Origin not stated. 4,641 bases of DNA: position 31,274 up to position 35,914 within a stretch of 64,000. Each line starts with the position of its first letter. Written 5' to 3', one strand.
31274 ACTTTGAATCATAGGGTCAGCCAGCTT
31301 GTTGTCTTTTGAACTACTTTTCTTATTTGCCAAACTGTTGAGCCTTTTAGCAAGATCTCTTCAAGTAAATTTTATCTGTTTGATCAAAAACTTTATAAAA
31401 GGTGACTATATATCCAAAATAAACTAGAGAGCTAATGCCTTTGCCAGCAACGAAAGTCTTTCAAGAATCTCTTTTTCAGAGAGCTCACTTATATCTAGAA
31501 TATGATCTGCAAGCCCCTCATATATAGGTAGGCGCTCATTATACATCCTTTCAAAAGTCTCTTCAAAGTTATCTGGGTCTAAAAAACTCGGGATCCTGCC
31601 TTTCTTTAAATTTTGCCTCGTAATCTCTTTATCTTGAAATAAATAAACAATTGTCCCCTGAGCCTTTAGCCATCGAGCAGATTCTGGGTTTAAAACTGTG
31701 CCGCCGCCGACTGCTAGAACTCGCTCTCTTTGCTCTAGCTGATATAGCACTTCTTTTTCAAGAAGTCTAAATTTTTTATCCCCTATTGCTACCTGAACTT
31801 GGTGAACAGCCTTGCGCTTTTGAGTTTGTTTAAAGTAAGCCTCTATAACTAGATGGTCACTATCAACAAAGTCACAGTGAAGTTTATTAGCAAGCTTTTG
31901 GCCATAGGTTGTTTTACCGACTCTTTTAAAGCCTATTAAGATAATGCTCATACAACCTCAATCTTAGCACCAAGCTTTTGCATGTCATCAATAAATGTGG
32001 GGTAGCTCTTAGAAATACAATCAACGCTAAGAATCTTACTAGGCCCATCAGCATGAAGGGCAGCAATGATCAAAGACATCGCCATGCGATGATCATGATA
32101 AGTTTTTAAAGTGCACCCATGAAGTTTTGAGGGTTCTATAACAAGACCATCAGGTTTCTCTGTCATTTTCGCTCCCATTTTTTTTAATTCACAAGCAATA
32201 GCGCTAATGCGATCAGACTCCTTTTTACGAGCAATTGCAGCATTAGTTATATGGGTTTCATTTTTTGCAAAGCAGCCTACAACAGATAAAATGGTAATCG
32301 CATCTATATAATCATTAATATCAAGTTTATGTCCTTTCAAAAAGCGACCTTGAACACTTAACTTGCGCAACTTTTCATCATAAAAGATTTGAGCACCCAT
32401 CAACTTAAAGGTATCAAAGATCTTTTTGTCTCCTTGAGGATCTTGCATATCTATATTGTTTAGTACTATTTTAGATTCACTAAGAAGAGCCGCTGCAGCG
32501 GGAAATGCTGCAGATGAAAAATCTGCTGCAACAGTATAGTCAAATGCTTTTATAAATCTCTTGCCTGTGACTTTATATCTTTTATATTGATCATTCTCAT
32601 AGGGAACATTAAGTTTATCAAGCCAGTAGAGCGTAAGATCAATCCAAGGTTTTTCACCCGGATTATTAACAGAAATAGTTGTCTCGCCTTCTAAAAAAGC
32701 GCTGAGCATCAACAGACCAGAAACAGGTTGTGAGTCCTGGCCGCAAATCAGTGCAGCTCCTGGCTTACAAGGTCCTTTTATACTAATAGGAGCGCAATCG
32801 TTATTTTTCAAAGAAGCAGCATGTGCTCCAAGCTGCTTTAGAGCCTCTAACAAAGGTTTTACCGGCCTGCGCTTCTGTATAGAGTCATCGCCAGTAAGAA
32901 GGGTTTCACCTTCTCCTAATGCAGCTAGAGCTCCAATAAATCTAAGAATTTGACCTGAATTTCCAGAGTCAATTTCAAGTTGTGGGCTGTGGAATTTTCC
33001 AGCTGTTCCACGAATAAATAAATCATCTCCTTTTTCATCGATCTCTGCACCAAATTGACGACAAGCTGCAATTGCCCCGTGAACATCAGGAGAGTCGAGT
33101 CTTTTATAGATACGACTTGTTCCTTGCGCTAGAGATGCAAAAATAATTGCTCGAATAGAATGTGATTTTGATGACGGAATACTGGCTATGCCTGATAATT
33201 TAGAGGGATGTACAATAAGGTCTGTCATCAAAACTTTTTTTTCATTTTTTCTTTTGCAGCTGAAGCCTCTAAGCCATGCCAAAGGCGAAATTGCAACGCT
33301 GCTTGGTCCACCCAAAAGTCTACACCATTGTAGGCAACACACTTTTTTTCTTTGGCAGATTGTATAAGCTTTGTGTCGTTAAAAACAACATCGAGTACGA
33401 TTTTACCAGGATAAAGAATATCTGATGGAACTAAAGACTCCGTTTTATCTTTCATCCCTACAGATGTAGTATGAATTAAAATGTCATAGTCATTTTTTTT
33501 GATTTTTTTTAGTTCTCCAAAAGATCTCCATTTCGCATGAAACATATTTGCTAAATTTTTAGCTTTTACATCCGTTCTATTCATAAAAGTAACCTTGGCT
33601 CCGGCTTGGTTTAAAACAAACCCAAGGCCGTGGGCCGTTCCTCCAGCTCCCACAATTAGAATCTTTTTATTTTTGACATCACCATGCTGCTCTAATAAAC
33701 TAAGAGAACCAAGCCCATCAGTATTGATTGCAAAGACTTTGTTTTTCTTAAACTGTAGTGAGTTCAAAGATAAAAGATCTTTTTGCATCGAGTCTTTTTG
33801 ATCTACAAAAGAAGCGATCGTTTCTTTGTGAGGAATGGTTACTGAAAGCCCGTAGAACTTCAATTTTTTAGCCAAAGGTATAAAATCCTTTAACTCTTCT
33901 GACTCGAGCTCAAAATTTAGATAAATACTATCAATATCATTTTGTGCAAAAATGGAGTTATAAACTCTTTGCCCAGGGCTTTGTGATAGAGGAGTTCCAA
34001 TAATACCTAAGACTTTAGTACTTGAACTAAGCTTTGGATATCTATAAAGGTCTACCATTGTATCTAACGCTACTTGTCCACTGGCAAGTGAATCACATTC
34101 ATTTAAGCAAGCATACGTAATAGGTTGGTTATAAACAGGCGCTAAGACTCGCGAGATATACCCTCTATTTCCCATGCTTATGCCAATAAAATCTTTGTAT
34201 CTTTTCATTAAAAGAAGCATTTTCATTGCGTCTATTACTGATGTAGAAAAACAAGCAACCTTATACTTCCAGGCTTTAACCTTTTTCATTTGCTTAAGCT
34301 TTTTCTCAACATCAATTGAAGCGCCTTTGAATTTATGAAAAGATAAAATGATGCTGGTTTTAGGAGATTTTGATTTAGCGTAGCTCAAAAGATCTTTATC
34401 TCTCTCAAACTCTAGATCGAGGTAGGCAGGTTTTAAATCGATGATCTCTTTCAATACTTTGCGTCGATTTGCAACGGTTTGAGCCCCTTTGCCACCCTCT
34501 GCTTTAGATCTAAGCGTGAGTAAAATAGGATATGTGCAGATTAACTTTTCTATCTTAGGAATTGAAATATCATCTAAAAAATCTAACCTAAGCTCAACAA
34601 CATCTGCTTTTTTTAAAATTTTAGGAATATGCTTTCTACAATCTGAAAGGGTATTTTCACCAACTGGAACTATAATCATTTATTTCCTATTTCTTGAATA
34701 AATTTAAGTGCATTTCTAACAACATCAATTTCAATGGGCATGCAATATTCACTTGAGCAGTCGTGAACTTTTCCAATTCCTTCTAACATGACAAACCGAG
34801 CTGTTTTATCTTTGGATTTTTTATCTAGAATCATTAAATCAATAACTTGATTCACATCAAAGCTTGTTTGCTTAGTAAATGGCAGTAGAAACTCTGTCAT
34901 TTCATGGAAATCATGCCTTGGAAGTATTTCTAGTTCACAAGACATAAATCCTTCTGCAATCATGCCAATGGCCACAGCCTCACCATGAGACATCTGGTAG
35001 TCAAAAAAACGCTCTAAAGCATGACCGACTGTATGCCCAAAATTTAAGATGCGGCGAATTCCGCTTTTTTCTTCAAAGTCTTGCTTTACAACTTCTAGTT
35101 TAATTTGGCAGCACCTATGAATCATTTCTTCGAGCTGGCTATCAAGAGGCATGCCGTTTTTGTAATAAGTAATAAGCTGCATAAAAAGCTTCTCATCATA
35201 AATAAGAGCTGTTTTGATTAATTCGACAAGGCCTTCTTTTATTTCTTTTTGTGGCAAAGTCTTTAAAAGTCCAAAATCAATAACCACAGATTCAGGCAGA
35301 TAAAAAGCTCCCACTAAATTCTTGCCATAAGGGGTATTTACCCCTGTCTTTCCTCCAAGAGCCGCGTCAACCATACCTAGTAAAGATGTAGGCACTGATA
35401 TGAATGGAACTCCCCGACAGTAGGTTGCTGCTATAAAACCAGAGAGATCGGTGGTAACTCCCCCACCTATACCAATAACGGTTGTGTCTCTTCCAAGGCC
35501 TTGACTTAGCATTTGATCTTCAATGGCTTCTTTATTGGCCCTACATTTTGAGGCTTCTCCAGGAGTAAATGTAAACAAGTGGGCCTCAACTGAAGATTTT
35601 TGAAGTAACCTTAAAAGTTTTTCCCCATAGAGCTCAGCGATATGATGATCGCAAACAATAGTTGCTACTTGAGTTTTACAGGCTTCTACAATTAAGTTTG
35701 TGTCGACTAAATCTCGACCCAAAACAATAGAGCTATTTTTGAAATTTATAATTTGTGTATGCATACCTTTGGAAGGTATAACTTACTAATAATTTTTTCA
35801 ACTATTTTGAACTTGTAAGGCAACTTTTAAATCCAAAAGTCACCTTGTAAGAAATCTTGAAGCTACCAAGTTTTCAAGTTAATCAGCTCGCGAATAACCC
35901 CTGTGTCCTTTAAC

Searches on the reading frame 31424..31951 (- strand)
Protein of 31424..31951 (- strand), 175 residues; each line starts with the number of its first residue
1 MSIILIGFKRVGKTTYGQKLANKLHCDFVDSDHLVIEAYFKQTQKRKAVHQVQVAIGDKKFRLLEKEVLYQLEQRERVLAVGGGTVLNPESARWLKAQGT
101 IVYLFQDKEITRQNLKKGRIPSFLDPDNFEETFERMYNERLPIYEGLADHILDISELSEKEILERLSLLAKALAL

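Call 6: search_protein_families(library=ncbifam, proteins=[window:31424-31951:-], max_evalue=1e-10)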
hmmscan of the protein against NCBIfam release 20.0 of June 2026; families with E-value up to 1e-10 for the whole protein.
window:31424-31951:- (175 aa): 11 families
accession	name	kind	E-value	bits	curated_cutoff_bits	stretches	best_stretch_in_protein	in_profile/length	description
NF010553.0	PRK13947.1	equivalog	6e-29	101.4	204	1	2-165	3-160/173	shikimate kinase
NF040667.1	hom_kin_desulfo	exception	2.4e-24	86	197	1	2-165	2-157/163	homoserine kinase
NF010552.0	PRK13946.1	equivalog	2.9e-22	79.3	186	1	2-162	25-179/198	shikimate kinase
NF002988.0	PRK03731.1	equivalog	5e-22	78.4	161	1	2-171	4-170/174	shikimate kinase AroL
NF003456.0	PRK05057.1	equivalog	3.2e-21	76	195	1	3-166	7-166/173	shikimate kinase AroK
NF001866.0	PRK00625.1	equivalog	4.1e-21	75.9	142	1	1-162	1-160/173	shikimate kinase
NF010554.0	PRK13948.1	equivalog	6.2e-19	68.3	217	1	3-165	13-172/192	shikimate kinase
NF010555.0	PRK13949.1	equivalog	8.4e-18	65.1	180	1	2-166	3-165/175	shikimate kinase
NF006610.0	PRK09169.1-4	subfamily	3.9e-15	53.5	4299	1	2-146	2867-3006/3056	hypothetical protein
NF010556.0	PRK13951.1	equivalog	2.2e-14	53.2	560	1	1-164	1-153/492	bifunctional shikimate kinase AroK/3-dehydroquinate synthase AroB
NF006015.0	PRK08154.1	subfamily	5.7e-12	45.4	204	1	3-169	139-301/314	anaerobic benzoate catabolism transcriptional regulator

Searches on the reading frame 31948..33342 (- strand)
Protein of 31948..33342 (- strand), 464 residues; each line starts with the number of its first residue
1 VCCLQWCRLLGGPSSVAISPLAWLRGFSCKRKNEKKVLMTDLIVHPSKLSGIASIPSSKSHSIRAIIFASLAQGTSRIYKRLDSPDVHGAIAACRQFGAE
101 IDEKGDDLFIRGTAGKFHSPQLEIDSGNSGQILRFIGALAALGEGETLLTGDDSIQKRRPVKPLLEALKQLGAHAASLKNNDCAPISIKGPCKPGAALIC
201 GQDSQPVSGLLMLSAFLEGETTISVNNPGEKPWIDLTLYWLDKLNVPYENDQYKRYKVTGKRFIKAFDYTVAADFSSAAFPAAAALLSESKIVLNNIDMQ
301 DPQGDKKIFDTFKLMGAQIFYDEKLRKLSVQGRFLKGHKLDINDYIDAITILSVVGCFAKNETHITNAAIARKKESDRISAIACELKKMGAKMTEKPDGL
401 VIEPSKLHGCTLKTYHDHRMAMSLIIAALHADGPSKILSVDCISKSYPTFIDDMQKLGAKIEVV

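Call 6: search_protein_families(library=ncbifam, proteins=[window:31948-33342:-], max_evalue=1e-10)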
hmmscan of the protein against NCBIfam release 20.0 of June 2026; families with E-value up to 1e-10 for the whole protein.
window:31948-33342:- (464 aa): 6 families
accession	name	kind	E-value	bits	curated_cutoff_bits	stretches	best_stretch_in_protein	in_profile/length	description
TIGR01356.1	aroA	equivalog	9.3e-119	396.9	287.25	1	51-459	1-414/415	3-phosphoshikimate 1-carboxyvinyltransferase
NF008816.0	PRK11860.1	equivalog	1.7e-67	228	943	1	49-458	15-436/662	bifunctional 3-phosphoshikimate 1-carboxyvinyltransferase/cytidylate kinase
NF011381.1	PRK14806.1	equivalog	1.3e-51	175.7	902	1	40-463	303-732/733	bifunctional prephenate dehydrogenase/3-phosphoshikimate 1-carboxyvinyltransferase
TIGR01072.1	murA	equivalog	1.3e-27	96.7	392.7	1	47-462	10-415/416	UDP-N-acetylglucosamine 1-carboxyvinyltransferase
NF006873.0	PRK09369.1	subfamily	3.7e-27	95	297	1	44-463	7-416/419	UDP-N-acetylglucosamine 1-carboxyvinyltransferase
NF009470.0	PRK12830.1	equivalog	6.9e-15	54.7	552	1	47-463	10-414/417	UDP-N-acetylglucosamine 1-carboxyvinyltransferase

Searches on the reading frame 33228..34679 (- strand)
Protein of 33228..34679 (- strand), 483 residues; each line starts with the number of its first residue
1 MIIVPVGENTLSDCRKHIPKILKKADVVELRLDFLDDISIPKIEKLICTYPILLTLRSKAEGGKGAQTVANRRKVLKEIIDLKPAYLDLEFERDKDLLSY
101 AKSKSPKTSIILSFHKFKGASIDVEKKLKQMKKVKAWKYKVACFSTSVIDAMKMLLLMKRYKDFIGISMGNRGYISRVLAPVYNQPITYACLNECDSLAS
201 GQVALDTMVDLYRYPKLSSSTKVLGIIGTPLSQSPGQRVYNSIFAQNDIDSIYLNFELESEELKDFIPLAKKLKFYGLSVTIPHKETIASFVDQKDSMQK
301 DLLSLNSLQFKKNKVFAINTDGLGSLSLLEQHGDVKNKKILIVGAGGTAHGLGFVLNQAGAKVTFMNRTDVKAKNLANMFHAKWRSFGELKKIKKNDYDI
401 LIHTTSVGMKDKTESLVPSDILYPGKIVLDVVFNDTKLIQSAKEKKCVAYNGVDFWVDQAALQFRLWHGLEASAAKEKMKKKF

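Call 6: search_protein_families(library=ncbifam, proteins=[window:33228-34679:-], max_evalue=1e-10)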
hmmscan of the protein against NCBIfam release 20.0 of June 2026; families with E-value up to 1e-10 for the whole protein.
window:33228-34679:- (483 aa): 18 families
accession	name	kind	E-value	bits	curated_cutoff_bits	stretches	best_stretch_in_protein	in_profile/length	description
NF006802.0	PRK09310.1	equivalog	5.4e-78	262.9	598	1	8-477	8-463/477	bifunctional 3-dehydroquinate dehydratase/shikimate dehydrogenase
TIGR00507.1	aroE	equivalog_domain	5.8e-63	212.6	200.2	1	222-476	1-260/270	shikimate dehydrogenase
NF001319.0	PRK00258.3-3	equivalog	9.6e-50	169.2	252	1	218-474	3-263/279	shikimate dehydrogenase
NF001322.0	PRK00258.3-6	equivalog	1.1e-45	156.1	285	1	221-473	5-255/272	shikimate dehydrogenase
NF001316.0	PRK00258.2-5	equivalog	3.5e-39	134.7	247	1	222-479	2-257/263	shikimate dehydrogenase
NF001312.0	PRK00258.1-4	equivalog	4.8e-39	134.3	295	1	220-474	8-270/285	shikimate dehydrogenase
NF001310.0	PRK00258.1-2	equivalog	1.3e-36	126.2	221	1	225-473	6-264/279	shikimate dehydrogenase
NF001314.0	PRK00258.2-2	equivalog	2.6e-34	118.6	248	1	217-473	3-275/290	shikimate dehydrogenase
NF001313.0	PRK00258.2-1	equivalog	1.1e-32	113.7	431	1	217-472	5-277/290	shikimate dehydrogenase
TIGR01093.1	aroD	equivalog_domain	1.4e-32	113.7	139.3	1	1-211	1-228/229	type I 3-dehydroquinate dehydratase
NF009200.0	PRK12548.1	subfamily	3.1e-32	112.1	432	1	216-474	4-280/289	shikimate dehydrogenase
NF001315.0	PRK00258.2-4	equivalog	2.3e-30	105.8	413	1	217-474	3-272/284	shikimate dehydrogenase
NF001311.0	PRK00258.1-3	equivalog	1.2e-27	96.9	235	1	225-481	9-267/279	shikimate dehydrogenase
NF009201.0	PRK12549.1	subfamily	3.5e-26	92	235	1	223-481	9-278/286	shikimate dehydrogenase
NF002683.0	PRK02412.2-2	equivalog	9.4e-25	87.4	329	1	15-208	12-204/215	3-dehydroquinate dehydratase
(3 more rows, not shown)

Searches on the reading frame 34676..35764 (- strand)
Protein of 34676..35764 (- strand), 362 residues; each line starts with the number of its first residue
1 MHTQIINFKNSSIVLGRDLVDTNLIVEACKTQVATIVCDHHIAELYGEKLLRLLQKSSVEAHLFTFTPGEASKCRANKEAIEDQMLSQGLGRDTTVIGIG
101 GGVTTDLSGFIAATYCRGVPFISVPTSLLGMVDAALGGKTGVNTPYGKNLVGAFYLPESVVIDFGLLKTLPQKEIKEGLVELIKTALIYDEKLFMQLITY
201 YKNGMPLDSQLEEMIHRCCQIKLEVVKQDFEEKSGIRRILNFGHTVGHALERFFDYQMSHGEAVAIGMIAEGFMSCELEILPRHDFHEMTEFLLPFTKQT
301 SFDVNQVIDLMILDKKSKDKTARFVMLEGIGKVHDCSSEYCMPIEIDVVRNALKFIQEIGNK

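Call 6: search_protein_families(library=ncbifam, proteins=[window:34676-35764:-], max_evalue=1e-10)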
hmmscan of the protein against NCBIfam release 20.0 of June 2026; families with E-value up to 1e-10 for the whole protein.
window:34676-35764:- (362 aa): 6 families
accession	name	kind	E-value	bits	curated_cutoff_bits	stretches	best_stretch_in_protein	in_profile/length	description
TIGR01357.1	aroB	equivalog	2.8e-106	355.6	305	1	13-337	3-332/344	3-dehydroquinate synthase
TIGR04425.1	P_lya_rel_AroB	hypoth_equivalog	3.2e-67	227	400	1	27-335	21-328/348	AroB-related putative sugar phosphate phospholyase (cyclizing)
NF010627.0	PRK14021.1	equivalog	2.7e-59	201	565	1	48-335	225-524/542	bifunctional shikimate kinase/3-dehydroquinate synthase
NF004852.0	PRK06203.1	equivalog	3.2e-52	177.8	333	1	59-293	87-324/407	3-dehydroquinate synthase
NF010556.0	PRK13951.1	equivalog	8.2e-43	147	560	1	66-335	211-479/492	bifunctional shikimate kinase AroK/3-dehydroquinate synthase AroB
NF002022.0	PRK00843.1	equivalog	1.1e-11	44.4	413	0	12-193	13-184/350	NAD(P)-dependent glycerol-1-phosphate dehydrogenase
